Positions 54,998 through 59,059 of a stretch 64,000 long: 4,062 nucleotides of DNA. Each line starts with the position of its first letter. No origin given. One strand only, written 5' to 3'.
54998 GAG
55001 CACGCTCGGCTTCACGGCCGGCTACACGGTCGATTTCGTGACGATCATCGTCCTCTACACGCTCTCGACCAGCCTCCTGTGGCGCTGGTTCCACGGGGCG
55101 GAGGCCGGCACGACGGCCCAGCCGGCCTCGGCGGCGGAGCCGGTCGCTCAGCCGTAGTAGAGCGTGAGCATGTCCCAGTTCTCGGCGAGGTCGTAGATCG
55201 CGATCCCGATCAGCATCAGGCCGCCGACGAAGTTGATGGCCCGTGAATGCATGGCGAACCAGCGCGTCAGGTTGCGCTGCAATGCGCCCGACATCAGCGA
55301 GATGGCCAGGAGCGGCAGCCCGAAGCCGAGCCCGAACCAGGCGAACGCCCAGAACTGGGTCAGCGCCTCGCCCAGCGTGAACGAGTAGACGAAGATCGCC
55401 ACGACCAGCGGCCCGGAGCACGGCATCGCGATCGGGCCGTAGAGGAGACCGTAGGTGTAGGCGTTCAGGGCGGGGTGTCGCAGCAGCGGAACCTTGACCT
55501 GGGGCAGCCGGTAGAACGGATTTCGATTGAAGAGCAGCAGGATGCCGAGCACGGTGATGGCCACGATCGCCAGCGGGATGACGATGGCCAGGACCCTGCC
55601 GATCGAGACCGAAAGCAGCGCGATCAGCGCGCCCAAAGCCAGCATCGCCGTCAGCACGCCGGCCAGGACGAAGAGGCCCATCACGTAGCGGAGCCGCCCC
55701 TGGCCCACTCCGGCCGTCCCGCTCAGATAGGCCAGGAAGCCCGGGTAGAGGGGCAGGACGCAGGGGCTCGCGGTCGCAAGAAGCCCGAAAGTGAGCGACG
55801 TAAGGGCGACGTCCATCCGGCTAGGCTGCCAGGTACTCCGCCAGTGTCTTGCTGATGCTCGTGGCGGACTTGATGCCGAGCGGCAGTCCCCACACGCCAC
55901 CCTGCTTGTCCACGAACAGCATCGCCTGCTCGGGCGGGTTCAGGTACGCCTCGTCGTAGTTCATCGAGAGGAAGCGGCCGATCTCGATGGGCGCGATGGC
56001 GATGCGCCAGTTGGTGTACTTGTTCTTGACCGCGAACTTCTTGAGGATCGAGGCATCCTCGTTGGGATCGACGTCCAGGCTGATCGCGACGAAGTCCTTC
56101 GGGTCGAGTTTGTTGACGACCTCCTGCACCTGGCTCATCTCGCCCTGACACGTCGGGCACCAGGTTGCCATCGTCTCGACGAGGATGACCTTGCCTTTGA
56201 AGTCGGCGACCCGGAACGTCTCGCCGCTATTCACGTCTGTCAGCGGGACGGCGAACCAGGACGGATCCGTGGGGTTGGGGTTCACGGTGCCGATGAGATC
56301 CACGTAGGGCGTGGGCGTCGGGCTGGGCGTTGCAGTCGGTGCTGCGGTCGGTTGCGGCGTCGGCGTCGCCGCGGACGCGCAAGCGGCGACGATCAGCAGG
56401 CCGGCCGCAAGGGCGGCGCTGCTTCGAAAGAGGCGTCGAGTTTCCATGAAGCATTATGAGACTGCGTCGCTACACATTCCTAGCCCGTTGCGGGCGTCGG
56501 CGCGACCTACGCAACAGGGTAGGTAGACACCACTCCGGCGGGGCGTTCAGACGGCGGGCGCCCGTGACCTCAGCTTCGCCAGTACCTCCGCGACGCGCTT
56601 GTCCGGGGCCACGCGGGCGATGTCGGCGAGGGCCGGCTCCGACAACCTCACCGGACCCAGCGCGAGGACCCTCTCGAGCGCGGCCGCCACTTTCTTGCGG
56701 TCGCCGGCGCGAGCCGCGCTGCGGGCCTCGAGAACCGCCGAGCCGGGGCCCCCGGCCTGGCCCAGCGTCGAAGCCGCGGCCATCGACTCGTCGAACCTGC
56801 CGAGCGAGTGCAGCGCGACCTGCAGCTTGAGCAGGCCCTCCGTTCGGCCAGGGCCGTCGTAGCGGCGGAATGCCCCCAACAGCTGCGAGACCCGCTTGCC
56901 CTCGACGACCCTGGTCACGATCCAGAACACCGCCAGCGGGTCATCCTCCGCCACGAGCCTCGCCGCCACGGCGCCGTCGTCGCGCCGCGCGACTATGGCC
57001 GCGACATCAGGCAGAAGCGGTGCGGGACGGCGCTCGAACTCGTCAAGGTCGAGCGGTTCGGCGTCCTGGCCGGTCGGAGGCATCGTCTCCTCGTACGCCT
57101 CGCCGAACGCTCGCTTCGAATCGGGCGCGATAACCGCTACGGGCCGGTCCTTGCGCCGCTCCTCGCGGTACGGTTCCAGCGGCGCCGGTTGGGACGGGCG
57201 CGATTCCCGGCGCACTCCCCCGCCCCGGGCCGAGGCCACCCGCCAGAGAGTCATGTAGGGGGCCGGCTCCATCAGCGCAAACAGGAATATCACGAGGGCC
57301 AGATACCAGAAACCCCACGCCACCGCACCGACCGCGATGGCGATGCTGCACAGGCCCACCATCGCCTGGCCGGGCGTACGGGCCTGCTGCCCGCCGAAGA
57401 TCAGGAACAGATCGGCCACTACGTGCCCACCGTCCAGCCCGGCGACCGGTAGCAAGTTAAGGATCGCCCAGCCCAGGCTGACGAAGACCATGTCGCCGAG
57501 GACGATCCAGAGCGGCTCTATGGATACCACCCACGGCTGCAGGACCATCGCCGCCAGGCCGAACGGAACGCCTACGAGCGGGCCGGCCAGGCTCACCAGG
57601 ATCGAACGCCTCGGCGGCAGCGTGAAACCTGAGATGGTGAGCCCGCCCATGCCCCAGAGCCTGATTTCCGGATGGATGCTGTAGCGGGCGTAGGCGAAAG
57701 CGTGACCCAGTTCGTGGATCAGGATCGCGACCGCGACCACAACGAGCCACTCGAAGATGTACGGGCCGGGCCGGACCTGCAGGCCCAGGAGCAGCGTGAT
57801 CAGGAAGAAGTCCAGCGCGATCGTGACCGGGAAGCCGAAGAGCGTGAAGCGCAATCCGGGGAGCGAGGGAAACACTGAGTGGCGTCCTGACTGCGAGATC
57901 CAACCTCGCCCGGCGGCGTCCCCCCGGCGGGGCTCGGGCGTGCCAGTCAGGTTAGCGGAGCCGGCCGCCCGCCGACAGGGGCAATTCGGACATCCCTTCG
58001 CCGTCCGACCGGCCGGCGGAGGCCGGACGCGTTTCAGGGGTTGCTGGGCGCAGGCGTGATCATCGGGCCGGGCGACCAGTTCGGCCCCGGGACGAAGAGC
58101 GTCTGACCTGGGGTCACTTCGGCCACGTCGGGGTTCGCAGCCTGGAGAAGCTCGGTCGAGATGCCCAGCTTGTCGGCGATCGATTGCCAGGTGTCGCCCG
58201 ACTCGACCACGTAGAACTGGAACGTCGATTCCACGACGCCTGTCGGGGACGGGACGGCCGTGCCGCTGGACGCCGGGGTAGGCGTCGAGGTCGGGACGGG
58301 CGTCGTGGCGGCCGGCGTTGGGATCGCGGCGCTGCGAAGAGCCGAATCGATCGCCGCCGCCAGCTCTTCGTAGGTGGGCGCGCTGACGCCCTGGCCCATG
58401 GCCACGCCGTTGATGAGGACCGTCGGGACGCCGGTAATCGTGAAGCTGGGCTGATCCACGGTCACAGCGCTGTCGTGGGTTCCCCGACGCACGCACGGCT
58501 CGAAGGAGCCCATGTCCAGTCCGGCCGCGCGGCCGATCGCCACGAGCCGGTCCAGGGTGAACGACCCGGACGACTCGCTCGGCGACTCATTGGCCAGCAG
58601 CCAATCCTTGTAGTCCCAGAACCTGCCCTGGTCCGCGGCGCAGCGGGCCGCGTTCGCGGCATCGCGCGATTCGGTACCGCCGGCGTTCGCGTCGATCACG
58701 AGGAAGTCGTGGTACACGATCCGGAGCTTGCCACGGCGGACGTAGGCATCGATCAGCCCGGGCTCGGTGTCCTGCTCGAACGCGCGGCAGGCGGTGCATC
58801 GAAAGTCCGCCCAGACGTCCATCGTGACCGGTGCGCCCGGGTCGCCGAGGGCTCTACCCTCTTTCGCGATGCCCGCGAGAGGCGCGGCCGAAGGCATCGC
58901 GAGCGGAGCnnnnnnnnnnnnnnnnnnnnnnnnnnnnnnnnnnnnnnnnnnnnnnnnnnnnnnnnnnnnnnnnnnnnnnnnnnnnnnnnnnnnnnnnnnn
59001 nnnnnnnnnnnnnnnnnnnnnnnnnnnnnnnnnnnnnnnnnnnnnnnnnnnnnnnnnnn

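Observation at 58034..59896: Anti-sigma-like protein with an unusual SecD-P1 + DsbA (CTAC) + LysM ectodomain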

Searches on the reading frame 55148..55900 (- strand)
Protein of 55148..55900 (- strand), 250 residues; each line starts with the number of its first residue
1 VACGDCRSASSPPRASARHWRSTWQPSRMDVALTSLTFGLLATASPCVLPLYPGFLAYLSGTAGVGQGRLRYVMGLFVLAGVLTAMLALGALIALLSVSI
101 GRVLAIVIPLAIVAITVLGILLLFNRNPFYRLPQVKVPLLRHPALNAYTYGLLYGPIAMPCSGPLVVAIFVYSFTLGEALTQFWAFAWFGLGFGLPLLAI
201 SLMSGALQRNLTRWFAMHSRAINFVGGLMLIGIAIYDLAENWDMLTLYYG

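Call 3: search_protein_families(library=pfam, proteins=[window:55148-55900:-], max_evalue=0.1)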
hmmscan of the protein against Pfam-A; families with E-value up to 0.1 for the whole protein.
window:55148-55900:- (250 aa): 2 families
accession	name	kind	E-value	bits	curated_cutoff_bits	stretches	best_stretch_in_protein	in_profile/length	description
PF02683.22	DsbD_TM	-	1e-08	35.2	27.1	1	33-236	6-213/219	Cytochrome C biogenesis protein transmembrane domain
PF13386.12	DsbD_2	-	3.1e-06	27.7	24.9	1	145-220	119-190/199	Cytochrome C biogenesis protein transmembrane region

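Call 75: search_protein_families(library=ncbifam, proteins=[window:55148-55900:-], max_evalue=0.00001)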
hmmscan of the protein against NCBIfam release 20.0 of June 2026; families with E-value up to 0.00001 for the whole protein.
window:55148-55900:- (250 aa): 1 family
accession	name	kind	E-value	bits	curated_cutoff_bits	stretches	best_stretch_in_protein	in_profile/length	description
NF045694.1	seleno_TsoB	exception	9.2e-14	50.4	805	1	33-236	185-389/572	rhodanese/DsbD fusion-like selenoprotein TsoB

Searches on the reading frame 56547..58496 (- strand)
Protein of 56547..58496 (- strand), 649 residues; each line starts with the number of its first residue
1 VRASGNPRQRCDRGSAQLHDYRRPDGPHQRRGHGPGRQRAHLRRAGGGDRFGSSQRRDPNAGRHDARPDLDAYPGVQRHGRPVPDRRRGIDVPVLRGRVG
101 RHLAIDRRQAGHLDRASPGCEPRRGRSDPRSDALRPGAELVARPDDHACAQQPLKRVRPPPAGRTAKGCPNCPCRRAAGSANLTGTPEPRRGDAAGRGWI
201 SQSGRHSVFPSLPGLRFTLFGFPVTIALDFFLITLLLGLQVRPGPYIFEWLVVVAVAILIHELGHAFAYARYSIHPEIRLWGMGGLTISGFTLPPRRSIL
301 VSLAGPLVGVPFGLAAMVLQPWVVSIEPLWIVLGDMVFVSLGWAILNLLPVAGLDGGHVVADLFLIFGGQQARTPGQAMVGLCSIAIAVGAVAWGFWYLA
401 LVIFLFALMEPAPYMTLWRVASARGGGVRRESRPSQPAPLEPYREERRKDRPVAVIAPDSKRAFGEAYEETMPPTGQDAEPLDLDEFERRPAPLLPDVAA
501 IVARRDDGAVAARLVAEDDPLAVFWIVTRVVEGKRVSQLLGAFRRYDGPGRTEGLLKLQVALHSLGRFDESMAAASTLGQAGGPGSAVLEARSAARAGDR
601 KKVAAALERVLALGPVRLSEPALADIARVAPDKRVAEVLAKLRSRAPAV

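Call 3: search_protein_families(library=pfam, proteins=[window:56547-58496:-], max_evalue=0.1)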
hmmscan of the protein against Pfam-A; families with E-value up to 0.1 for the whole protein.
window:56547-58496:- (649 aa): 1 family
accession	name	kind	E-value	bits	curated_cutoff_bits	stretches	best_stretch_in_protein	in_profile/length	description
PF02163.28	Peptidase_M50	-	5.4e-08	32.9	27.2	1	334-388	164-218/221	Peptidase family M50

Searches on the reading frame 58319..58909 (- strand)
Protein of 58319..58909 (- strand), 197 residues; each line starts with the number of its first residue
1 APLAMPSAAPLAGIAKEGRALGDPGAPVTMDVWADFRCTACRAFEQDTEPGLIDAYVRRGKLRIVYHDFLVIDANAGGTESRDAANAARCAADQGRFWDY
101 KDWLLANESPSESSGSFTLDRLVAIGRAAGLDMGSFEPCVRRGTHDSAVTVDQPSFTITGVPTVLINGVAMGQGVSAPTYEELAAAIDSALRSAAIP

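Call 33: search_solved_structures(query=window:58319-58909:-, max_evalue=0.0001, show_alignments=4)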
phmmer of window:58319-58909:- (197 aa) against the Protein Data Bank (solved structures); distinct sequences matched with E-value up to 0.0001: 13.
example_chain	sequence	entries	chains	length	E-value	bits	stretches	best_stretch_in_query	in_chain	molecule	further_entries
7unn_A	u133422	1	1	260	5.5e-13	51.9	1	15-193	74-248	Thioredoxin domain-containing protein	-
4pwp_A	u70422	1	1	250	9.2e-13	51.1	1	15-193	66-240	DsbA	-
4pwo_A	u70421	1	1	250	1.3e-12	50.7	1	15-193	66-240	DsbA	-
7uno_A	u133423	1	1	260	1.3e-11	47.3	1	15-193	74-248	Thioredoxin domain-containing protein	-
4k6x_A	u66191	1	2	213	2.5e-07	33.4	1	27-172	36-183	Disulfide oxidoreductase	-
5cp1_A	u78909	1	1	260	2.7e-07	33.3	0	89-179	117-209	FrnE protein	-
5cnw_A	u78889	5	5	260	2.8e-07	33.3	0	89-179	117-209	FrnE protein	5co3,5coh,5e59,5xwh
4ihu_A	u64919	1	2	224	2.8e-07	33.2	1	27-172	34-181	Isomerase DsbG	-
4jr4_A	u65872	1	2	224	2.9e-07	33.2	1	27-172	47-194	Possible conserved membrane or secreted protein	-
4jr6_A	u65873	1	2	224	4.5e-07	32.6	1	27-172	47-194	Possible conserved membrane or secreted protein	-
3eu3_A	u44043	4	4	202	4.1e-06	29.4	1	19-113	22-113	BdbD | Disulfide bond formation protein D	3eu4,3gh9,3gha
3f4s_A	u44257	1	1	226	3.6e-05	26.4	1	18-141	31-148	Putative uncharacterized protein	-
3f4r_A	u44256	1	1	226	4.6e-05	26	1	18-141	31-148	Putative uncharacterized protein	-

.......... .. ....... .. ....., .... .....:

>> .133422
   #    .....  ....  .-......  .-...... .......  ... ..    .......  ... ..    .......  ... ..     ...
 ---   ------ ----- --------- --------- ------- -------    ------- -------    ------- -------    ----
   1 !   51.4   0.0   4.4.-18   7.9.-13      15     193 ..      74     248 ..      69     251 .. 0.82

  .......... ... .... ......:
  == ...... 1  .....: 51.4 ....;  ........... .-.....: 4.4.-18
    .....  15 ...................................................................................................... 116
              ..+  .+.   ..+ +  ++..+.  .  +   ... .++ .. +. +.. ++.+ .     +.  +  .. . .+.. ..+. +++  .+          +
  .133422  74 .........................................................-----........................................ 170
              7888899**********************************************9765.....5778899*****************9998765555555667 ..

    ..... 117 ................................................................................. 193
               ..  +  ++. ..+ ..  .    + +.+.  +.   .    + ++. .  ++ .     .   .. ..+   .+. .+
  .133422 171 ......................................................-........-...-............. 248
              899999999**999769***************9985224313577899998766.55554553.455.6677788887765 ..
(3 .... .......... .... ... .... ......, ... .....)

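Call 88: search_solved_structures(query=window:58319-58909:-, max_evalue=3e-7, show_alignments=5)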
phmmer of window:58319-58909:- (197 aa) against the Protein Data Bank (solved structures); distinct sequences matched with E-value up to 3e-7: 9.
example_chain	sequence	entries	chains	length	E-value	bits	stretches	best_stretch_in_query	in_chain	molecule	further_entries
7unn_A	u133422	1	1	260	5.5e-13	51.9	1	15-193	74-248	Thioredoxin domain-containing protein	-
4pwp_A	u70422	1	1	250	9.2e-13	51.1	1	15-193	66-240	DsbA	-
4pwo_A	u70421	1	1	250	1.3e-12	50.7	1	15-193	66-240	DsbA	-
7uno_A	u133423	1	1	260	1.3e-11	47.3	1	15-193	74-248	Thioredoxin domain-containing protein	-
4k6x_A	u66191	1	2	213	2.5e-07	33.4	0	27-172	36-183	Disulfide oxidoreductase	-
5cp1_A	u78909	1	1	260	2.7e-07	33.3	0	89-179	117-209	FrnE protein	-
5cnw_A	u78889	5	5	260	2.8e-07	33.3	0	89-179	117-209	FrnE protein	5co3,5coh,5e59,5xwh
4ihu_A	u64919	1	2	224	2.8e-07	33.2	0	27-172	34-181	Isomerase DsbG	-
4jr4_A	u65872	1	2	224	2.9e-07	33.2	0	27-172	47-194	Possible conserved membrane or secreted protein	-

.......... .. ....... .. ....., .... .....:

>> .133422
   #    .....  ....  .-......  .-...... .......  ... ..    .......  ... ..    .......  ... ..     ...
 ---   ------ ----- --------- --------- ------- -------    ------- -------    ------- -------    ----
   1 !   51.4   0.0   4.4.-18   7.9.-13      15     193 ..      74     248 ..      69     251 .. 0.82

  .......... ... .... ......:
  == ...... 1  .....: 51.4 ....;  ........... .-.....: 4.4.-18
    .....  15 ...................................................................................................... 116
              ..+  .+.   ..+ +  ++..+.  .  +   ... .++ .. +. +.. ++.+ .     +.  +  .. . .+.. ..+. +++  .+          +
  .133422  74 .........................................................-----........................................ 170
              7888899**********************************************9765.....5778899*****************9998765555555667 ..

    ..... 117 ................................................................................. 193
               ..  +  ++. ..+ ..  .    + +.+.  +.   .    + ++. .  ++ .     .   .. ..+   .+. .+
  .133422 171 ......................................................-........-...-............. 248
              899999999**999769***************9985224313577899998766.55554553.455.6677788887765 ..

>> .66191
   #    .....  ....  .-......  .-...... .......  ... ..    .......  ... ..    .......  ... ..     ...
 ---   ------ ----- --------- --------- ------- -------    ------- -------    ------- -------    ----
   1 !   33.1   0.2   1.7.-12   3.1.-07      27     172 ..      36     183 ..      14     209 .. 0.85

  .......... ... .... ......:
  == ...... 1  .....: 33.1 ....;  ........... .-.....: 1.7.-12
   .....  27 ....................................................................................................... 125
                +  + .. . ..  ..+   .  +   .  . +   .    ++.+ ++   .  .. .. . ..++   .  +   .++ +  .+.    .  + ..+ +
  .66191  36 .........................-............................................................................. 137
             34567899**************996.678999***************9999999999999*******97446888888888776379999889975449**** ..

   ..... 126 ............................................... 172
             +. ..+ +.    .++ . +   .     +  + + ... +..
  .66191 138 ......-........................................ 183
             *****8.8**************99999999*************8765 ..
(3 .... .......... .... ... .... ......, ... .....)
